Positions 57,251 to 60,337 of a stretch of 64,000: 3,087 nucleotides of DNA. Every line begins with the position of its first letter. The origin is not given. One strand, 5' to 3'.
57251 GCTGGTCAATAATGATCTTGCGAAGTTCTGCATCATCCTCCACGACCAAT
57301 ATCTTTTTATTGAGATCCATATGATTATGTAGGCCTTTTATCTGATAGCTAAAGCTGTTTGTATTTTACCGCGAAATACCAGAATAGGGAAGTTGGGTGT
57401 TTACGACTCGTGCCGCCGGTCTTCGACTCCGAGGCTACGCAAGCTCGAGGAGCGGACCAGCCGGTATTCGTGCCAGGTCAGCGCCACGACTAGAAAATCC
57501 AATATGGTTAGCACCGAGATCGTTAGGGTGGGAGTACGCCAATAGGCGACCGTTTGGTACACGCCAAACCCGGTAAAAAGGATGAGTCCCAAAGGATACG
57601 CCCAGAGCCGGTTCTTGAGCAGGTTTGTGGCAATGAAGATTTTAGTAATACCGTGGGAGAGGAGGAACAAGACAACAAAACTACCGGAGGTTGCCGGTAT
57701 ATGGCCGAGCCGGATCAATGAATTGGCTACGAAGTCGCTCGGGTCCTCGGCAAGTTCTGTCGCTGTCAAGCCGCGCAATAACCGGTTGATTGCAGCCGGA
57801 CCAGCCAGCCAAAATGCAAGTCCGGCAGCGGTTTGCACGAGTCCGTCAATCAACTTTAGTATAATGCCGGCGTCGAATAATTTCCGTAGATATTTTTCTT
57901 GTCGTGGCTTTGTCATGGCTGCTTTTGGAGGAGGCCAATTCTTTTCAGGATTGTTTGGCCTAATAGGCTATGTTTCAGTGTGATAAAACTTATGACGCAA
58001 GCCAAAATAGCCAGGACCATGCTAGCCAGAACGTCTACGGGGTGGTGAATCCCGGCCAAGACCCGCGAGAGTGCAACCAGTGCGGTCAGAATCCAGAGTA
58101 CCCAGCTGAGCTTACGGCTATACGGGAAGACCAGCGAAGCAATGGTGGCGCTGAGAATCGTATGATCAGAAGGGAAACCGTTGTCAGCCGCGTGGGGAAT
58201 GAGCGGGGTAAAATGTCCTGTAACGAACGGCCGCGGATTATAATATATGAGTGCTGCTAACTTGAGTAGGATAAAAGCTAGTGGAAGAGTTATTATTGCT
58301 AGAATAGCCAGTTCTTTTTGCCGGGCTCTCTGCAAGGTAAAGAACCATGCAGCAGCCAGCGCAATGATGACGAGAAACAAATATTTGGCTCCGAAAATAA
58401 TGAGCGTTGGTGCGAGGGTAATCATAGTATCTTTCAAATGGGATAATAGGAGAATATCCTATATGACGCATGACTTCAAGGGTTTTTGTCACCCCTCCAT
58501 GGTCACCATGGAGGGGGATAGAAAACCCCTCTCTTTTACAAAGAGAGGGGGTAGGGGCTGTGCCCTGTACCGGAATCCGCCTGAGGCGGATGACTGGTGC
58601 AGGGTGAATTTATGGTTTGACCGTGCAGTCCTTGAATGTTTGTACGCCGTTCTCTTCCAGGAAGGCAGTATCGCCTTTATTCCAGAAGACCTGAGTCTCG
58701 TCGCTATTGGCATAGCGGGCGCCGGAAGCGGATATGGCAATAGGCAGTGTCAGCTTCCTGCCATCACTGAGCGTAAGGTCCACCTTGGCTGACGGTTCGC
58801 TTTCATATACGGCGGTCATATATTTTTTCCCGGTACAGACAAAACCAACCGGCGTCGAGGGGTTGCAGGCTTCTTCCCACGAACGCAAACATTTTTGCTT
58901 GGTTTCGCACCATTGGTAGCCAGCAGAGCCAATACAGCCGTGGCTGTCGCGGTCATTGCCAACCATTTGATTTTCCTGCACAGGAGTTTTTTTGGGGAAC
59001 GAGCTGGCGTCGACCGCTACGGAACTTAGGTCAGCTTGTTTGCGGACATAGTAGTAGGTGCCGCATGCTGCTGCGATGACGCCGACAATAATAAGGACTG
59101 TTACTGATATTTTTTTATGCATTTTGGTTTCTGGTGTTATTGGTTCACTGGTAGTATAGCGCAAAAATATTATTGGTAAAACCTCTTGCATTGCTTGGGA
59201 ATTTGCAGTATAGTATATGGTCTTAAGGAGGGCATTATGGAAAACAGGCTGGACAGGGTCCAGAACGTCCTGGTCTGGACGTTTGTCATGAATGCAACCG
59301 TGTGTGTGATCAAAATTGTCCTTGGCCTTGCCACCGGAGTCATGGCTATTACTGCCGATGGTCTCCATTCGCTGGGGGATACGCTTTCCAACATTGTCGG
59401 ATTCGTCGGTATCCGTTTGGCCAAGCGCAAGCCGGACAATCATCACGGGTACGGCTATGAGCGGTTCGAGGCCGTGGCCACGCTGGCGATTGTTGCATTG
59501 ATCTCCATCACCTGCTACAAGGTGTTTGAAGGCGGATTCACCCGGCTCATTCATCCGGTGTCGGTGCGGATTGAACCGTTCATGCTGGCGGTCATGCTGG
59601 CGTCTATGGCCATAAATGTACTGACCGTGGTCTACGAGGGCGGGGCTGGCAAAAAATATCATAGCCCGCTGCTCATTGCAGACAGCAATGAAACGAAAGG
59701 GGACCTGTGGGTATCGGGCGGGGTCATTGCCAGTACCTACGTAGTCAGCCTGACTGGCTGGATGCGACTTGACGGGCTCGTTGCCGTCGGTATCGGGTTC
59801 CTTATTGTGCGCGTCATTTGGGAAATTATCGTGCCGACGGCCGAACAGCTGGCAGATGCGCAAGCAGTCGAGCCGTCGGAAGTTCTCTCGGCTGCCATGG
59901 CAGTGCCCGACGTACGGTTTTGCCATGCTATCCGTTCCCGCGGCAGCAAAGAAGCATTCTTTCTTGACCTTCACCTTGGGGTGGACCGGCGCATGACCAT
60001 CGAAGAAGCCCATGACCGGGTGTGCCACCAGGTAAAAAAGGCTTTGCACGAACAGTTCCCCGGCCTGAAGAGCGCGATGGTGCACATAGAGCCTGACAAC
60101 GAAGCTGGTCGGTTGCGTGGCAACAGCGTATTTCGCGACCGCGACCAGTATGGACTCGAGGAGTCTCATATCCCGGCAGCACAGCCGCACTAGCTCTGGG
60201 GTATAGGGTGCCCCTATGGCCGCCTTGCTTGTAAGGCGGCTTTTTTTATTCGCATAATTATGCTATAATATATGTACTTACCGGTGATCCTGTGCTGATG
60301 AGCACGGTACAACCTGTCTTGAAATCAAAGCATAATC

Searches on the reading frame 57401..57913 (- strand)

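Call 50: search_protein_families(library=pfam, proteins=[window:57401-57913:-], max_evalue=0.0001)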
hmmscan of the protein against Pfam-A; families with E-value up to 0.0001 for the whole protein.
window:57401-57913:- (170 aa): 1 family
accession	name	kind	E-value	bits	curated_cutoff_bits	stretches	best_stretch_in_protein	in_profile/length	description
PF09900.14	DUF2127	-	1.5e-21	77.6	24.3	1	13-150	2-140/140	Predicted membrane protein (DUF2127)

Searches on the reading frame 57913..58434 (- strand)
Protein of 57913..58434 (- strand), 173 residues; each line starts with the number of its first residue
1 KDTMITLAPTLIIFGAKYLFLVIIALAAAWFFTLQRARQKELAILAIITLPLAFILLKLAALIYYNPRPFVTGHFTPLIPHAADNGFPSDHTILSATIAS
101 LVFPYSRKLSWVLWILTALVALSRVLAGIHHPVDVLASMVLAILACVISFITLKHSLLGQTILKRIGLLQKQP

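Call 50: search_protein_families(library=pfam, proteins=[window:57913-58434:-], max_evalue=0.0001)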
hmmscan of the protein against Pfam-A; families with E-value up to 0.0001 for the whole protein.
window:57913-58434:- (173 aa): 2 families
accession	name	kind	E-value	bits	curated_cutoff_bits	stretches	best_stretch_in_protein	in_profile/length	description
PF01569.27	PAP2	-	6.9e-15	55.4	27.2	1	48-151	7-123/130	PAP2 superfamily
PF14378.12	PAP2_3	-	2.9e-06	27.7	27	0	23-147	43-189/190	PAP2 superfamily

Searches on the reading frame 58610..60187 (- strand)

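Call 11: search_protein_families(library=pfam, proteins=[window:58610-60187:-], max_evalue=0.001)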
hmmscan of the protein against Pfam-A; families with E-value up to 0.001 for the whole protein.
window:58610-60187:- (525 aa): 1 family
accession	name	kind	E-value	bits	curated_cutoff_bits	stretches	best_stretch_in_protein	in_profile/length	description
PF09864.15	MliC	-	2.2e-14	53.6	22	1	449-515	1-63/67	Membrane-bound lysozyme-inhibitor of c-type lysozyme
